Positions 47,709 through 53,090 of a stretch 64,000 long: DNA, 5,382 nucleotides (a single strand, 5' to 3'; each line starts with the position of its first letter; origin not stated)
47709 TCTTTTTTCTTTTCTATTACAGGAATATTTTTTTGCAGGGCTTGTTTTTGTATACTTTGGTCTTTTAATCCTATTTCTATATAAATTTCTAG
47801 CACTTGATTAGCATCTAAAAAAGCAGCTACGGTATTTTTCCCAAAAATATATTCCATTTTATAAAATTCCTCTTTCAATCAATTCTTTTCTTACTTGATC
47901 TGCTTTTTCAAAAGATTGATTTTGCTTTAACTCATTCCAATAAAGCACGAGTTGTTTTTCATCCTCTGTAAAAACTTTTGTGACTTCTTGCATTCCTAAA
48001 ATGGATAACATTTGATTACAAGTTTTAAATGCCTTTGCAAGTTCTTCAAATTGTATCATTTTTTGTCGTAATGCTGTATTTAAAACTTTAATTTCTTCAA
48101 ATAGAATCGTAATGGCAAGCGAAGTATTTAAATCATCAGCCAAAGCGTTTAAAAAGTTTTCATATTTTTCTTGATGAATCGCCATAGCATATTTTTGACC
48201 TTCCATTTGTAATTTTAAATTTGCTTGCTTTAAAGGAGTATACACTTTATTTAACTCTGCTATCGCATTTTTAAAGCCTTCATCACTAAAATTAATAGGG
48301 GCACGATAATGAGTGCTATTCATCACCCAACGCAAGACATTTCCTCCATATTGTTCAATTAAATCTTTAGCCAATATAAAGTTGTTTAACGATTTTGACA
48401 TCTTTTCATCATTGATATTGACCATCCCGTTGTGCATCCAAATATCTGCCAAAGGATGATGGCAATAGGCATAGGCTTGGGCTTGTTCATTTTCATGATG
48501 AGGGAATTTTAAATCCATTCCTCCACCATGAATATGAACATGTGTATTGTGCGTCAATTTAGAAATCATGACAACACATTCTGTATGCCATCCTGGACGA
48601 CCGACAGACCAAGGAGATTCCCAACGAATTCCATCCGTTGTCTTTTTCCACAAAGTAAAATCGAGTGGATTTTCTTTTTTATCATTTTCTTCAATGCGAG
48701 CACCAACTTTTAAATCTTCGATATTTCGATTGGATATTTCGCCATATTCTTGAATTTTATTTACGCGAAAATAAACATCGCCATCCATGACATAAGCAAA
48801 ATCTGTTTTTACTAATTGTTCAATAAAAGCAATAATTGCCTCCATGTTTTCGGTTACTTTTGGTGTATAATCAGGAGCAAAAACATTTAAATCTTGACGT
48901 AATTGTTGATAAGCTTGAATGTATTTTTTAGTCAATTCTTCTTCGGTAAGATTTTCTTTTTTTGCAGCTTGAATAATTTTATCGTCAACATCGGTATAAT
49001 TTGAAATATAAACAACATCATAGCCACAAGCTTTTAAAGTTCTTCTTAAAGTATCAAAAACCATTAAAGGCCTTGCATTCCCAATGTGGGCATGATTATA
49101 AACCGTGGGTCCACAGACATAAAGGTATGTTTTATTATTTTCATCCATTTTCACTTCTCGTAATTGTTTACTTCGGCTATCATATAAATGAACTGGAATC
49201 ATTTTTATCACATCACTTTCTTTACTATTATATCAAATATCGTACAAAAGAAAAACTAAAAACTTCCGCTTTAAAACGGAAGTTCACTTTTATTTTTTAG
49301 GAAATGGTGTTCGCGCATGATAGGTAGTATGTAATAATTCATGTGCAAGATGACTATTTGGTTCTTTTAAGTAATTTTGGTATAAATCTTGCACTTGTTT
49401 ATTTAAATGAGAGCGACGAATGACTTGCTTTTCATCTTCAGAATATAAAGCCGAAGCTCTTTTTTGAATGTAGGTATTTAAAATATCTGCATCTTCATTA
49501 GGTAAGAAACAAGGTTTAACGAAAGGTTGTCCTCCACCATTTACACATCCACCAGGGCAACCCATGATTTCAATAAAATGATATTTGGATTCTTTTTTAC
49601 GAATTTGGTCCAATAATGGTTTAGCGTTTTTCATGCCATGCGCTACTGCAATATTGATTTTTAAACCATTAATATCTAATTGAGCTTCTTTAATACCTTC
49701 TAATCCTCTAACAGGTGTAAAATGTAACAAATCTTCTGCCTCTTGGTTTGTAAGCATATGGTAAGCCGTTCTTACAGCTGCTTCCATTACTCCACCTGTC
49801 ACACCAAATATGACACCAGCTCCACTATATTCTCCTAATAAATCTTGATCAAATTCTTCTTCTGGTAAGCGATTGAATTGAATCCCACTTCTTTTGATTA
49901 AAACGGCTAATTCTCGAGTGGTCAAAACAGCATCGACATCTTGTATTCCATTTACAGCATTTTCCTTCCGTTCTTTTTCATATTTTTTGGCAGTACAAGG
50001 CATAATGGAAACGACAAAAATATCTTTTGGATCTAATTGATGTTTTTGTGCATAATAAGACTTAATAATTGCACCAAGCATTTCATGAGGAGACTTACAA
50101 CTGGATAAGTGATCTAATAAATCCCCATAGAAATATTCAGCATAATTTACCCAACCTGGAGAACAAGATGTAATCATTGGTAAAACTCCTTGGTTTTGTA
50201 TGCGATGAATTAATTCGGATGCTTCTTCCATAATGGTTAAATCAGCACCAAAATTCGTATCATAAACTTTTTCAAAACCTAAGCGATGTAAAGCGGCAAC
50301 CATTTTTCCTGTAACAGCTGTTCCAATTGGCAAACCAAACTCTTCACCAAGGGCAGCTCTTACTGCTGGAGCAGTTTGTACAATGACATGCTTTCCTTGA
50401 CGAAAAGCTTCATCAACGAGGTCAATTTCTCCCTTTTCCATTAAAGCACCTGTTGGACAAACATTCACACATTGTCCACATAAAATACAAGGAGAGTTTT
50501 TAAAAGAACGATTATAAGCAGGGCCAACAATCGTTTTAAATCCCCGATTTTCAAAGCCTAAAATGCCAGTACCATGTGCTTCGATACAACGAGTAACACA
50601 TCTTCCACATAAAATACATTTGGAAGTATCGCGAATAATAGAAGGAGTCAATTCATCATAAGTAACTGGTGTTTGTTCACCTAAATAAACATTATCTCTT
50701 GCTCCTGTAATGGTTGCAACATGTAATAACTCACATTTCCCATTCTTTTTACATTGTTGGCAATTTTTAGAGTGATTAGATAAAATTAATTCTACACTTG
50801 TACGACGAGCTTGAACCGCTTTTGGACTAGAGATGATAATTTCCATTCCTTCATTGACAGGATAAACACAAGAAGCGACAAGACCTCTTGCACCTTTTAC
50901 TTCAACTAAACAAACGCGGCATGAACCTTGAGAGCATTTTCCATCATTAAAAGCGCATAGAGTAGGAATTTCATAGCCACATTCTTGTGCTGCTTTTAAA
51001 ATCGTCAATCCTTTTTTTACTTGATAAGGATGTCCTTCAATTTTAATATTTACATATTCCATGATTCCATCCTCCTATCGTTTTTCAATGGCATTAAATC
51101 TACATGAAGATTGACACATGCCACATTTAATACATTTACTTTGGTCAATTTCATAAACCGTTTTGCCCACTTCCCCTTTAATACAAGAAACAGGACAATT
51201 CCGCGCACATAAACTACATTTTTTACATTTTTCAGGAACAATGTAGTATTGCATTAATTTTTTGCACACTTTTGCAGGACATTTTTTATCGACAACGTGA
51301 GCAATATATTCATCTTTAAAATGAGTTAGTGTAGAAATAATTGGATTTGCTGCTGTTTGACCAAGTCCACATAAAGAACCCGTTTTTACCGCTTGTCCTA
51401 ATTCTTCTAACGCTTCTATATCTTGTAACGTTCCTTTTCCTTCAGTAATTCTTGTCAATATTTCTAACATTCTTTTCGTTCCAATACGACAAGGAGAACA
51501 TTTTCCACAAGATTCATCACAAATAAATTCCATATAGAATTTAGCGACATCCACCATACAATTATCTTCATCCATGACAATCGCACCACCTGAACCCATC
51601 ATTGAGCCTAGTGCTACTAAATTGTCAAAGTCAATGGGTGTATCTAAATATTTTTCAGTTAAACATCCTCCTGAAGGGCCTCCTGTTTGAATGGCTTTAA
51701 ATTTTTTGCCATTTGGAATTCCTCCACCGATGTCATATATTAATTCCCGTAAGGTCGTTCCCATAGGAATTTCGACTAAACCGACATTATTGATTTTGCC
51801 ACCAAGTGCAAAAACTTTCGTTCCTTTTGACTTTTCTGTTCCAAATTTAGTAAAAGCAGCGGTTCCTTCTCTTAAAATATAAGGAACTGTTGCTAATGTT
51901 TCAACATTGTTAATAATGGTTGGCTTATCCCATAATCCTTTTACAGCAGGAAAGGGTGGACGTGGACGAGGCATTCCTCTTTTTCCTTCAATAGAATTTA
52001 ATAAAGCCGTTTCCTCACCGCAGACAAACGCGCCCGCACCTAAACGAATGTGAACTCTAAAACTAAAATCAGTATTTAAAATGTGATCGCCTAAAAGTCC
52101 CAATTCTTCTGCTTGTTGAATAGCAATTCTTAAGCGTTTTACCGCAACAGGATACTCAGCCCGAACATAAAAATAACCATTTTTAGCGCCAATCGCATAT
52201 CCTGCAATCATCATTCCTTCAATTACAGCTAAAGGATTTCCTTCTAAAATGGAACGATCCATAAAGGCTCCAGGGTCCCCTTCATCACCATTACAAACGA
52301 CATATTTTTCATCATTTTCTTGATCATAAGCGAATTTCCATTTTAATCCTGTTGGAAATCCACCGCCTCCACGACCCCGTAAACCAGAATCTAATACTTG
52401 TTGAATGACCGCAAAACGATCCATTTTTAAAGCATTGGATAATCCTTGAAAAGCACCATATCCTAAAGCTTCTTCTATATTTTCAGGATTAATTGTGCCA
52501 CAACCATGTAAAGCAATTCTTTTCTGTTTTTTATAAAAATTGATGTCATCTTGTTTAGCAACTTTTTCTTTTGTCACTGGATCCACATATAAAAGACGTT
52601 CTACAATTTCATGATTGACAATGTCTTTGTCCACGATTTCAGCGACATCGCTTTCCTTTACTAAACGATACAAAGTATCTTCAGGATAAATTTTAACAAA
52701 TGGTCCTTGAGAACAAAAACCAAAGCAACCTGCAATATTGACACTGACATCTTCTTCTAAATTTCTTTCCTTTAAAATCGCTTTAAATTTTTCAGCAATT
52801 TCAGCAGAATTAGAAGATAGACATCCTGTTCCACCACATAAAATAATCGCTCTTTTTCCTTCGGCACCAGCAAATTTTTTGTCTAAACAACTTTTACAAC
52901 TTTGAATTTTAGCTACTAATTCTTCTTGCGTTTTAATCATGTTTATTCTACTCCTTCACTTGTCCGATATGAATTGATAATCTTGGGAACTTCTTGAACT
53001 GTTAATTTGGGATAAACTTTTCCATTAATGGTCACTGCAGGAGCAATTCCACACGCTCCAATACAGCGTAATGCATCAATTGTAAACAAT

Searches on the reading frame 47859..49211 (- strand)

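Call 58: search_protein_families(library=pfam, proteins=[window:47859-49211:-], max_evalue=0.00001)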
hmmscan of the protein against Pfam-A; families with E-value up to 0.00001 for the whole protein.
window:47859-49211:- (450 aa): 5 families
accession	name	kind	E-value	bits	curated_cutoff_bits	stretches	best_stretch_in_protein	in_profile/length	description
PF01406.26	tRNA-synt_1e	-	2.3e-116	388.8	27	1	22-316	4-299/301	tRNA synthetases class I (C) catalytic domain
PF09334.17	tRNA-synt_1g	-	7.7e-17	61.6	20.1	2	38-151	11-125/391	tRNA synthetases class I (M)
PF00133.28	tRNA-synt_1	-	1.4e-08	34.4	22.7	0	252-308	357-413/414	tRNA synthetases class I (I, L, M and V)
PF09190.17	DALR_2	-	1.6e-08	35.4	22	1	353-405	2-56/57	DALR domain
PF01921.24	tRNA-synt_1f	-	3.7e-07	29.8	27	0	15-99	9-91/360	tRNA synthetases class I (K)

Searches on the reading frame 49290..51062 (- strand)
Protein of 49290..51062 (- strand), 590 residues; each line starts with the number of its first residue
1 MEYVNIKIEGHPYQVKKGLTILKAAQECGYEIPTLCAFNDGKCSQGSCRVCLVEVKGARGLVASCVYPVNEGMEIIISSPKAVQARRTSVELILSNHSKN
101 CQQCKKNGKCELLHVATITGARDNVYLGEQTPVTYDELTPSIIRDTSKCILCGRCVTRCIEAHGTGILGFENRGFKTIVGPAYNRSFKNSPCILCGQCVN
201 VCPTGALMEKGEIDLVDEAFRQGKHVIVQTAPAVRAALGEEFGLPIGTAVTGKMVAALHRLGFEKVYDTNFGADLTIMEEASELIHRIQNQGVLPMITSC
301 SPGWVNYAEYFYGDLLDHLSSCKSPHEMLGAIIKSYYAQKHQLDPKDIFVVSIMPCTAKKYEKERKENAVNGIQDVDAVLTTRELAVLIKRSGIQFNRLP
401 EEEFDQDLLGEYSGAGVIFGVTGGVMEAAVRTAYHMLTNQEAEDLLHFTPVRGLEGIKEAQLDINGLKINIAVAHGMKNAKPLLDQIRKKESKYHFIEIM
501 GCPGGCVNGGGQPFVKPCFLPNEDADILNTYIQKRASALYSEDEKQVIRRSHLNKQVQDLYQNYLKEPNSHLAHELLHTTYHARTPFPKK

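Call 58: search_protein_families(library=pfam, proteins=[window:49290-51062:-], max_evalue=0.00001)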
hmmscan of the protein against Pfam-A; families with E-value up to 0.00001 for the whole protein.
window:49290-51062:- (590 aa): 9 families
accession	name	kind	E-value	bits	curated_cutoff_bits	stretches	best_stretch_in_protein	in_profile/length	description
PF02906.19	Fe_hyd_lg_C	-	4e-101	338.2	22.1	1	224-510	1-245/245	Iron only hydrogenase large subunit, C-terminal domain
PF02256.22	Fe_hyd_SSU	-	1.1e-21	77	24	1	530-584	2-56/56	Iron hydrogenase small subunit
PF13510.11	Fer2_4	-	6.1e-19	68.3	22.8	1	4-75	4-77/82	2Fe-2S iron-sulfur cluster binding domain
PF00037.32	Fer4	-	3.7e-10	39.6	21.1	1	192-207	8-23/24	4Fe-4S binding domain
PF10588.14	NADH-G_4Fe-4S_3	-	1.6e-09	37.5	27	1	86-118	1-33/40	NADH-ubiquinone oxidoreductase-G iron-sulfur binding region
PF12838.12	Fer4_7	-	2.6e-07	31.4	27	1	148-206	1-52/52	4Fe-4S dicluster domain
PF22117.2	Fer4_Nqo3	-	6.3e-07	29.9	27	1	140-207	2-66/67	NADH-quinone oxidoreductase subunit 3, ferredoxin-like domain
PF12837.12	Fer4_6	-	1e-06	28.8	25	0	189-207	6-24/24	4Fe-4S binding domain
PF13237.11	Fer4_10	-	1.4e-06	28.6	25.5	0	142-203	2-53/53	4Fe-4S dicluster domain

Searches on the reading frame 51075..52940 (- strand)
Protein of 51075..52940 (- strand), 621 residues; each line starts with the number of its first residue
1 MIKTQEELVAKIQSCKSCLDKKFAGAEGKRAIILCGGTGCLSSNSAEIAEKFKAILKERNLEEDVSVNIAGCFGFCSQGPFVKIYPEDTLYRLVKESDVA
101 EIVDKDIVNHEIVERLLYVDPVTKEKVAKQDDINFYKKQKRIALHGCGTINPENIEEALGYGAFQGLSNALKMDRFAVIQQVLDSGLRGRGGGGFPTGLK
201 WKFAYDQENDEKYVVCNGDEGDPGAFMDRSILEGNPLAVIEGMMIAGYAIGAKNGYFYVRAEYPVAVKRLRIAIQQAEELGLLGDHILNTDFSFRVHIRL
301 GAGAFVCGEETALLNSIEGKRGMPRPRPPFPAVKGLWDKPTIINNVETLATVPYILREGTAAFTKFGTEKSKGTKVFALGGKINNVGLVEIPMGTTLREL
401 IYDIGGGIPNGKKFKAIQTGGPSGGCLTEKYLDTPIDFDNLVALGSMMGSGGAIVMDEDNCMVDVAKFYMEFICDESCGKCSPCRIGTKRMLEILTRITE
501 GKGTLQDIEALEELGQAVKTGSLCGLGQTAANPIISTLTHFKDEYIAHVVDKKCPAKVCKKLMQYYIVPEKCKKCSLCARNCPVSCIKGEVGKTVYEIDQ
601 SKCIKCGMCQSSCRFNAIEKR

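Call 58: search_protein_families(library=pfam, proteins=[window:51075-52940:-], max_evalue=0.00001)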
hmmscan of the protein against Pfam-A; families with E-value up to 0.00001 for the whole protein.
window:51075-52940:- (621 aa): 6 families
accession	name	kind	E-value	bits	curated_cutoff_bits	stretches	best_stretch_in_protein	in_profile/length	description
PF01512.22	Complex1_51K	-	2.9e-46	157.5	31.2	1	183-353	2-149/150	Nuo51 FMN-binding domain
PF10589.14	NADH_4Fe-4S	-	5.1e-33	113.2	23.5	1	464-548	1-85/85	NADH-ubiquinone oxidoreductase-F iron-sulfur binding region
PF00037.32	Fer4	-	3.7e-09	36.5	21.1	1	596-619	1-24/24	4Fe-4S binding domain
PF01257.25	2Fe-2S_thioredx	-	1e-06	29.1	24.8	1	27-105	63-143/145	Thioredoxin-like [2Fe-2S] ferredoxin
PF10531.15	SLBB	-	2e-06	28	27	1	378-425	3-53/55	SLBB domain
PF12838.12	Fer4_7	-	2.6e-06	28.2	27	1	571-617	1-52/52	4Fe-4S dicluster domain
